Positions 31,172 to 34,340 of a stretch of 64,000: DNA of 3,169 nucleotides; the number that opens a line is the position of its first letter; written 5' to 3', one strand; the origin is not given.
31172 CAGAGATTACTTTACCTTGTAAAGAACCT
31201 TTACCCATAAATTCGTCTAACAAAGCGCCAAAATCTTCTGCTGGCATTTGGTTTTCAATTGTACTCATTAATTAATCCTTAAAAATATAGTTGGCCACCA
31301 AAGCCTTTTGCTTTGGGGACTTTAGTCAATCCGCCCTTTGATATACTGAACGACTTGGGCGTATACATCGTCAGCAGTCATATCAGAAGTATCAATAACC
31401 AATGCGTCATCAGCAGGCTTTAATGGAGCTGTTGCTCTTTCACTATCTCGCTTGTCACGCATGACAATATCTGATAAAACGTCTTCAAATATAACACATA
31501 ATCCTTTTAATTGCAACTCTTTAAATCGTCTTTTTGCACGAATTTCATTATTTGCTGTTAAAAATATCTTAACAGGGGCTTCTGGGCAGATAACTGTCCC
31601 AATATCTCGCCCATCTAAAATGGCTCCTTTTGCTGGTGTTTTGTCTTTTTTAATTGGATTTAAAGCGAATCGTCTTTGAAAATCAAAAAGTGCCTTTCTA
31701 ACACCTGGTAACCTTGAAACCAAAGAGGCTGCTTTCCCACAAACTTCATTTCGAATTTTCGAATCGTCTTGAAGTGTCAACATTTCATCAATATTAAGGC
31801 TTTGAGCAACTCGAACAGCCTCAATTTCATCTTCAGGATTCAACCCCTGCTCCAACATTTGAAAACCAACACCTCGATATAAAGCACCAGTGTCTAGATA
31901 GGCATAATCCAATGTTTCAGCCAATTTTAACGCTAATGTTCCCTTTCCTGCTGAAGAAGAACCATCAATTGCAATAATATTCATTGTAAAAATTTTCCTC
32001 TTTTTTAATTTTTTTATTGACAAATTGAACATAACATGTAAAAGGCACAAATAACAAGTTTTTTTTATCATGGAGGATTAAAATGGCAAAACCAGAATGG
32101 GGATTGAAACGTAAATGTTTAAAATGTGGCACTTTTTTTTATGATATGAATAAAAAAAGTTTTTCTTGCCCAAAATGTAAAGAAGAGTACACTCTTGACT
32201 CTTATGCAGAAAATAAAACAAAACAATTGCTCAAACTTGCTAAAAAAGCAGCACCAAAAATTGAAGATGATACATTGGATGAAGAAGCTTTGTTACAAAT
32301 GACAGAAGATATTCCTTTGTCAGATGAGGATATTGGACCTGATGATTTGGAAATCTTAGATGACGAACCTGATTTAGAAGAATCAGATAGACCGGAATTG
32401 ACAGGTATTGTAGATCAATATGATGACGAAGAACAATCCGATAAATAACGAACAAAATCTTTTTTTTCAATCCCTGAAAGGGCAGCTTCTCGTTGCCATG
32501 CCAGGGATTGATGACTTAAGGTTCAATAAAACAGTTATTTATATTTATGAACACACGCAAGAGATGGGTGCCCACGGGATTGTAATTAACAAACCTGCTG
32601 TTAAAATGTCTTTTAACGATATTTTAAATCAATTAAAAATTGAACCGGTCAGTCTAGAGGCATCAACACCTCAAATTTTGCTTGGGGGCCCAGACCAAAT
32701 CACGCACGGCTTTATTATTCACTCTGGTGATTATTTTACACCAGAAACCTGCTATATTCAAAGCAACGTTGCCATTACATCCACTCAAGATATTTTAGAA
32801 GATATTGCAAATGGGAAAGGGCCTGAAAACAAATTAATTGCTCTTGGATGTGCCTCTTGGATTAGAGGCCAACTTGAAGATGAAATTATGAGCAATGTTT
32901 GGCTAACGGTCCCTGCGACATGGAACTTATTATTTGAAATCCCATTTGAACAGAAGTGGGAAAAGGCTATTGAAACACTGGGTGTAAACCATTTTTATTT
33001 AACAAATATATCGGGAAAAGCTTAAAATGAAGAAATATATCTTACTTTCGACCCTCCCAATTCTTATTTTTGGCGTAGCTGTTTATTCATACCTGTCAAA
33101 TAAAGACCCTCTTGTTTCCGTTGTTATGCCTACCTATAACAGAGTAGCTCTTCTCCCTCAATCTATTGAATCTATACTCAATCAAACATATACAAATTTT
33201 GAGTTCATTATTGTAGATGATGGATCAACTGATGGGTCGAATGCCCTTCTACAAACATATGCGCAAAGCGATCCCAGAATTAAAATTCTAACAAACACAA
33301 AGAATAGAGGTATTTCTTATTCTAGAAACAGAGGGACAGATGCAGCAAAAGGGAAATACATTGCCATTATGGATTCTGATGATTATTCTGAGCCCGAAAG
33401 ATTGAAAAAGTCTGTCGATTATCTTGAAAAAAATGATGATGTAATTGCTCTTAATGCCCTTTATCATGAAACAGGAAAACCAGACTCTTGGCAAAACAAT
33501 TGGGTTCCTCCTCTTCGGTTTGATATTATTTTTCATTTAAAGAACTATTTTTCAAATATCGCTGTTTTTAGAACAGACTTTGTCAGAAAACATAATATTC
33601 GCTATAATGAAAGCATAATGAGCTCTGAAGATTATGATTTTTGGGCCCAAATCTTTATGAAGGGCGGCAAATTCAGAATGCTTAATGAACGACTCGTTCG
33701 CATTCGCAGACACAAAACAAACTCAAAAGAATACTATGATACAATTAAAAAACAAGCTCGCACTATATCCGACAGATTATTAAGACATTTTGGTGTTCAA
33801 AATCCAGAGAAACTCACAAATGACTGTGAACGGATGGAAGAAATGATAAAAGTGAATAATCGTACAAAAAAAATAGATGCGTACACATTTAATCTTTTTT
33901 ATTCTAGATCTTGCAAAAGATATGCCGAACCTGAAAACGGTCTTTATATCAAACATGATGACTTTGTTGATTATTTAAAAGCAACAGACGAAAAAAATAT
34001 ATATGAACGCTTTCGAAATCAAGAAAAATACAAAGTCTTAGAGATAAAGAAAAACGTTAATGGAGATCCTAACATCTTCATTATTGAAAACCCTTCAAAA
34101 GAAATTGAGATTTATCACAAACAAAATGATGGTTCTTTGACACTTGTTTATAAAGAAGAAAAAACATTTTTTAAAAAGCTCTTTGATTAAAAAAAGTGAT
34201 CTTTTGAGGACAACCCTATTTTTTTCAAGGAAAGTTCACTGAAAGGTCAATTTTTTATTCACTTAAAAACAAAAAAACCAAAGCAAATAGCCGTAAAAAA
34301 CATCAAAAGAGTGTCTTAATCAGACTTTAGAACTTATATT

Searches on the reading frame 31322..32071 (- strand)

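Call 24: search_protein_families(library=pfam, proteins=[window:31322-32071:-], max_evalue=0.00001)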
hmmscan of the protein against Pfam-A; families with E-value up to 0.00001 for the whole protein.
window:31322-32071:- (249 aa): 2 families
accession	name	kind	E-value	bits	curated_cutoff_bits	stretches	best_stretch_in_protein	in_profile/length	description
PF02224.24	Cytidylate_kin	-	1.7e-58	198.3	26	1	33-245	1-210/211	Cytidylate kinase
PF13189.12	Cytidylate_kin2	-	7.6e-06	26.6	28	0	32-185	1-131/176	Cytidylate kinase-like family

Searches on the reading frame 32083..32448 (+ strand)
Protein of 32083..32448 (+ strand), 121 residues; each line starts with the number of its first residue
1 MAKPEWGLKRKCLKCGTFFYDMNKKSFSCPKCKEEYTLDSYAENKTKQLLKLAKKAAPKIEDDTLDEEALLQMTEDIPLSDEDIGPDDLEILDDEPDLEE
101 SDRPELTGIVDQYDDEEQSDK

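Call 24: search_protein_families(library=pfam, proteins=[window:32083-32448:+], max_evalue=0.00001)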
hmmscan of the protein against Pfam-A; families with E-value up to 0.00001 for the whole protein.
window:32083-32448:+ (121 aa): 1 family
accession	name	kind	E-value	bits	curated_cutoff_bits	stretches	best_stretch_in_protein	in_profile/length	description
PF09538.15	FYDLN_acid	-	9.4e-18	65.3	23.9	1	1-97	1-97/105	Protein of unknown function (FYDLN_acid)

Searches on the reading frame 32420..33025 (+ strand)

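Call 24: search_protein_families(library=pfam, proteins=[window:32420-33025:+], max_evalue=0.00001)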
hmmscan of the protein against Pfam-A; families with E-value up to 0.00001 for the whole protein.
window:32420-33025:+ (201 aa): 1 family
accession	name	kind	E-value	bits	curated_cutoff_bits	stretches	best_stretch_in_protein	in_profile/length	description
PF02622.21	DUF179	-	1.5e-40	139.2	27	1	28-188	1-157/157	AlgH-like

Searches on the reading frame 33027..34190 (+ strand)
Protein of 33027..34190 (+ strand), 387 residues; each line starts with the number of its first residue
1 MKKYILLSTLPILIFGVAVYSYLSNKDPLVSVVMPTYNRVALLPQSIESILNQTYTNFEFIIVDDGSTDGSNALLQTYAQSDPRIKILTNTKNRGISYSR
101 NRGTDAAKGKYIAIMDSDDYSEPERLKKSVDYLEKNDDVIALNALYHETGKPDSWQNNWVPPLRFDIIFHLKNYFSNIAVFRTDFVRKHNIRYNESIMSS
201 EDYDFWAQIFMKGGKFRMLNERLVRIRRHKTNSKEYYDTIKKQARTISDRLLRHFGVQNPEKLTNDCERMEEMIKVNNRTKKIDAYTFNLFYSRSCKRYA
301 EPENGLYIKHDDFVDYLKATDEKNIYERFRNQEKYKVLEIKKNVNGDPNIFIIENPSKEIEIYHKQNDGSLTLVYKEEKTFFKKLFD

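Call 24: search_protein_families(library=pfam, proteins=[window:33027-34190:+], max_evalue=0.00001)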
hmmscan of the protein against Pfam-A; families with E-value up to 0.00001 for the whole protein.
window:33027-34190:+ (387 aa): 3 families
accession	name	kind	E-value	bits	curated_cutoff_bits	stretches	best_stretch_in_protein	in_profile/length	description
PF00535.33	Glycos_transf_2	-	4.5e-42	144.3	23.3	1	31-172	1-145/168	Glycosyl transferase family 2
PF13641.12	Glyco_tranf_2_3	-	3.7e-13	50.4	27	1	30-225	3-210/230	Glycosyltransferase like family 2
PF10111.15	Glyco_tranf_2_2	-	8.8e-12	45.5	27.3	1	47-131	16-104/276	Glycosyltransferase like family 2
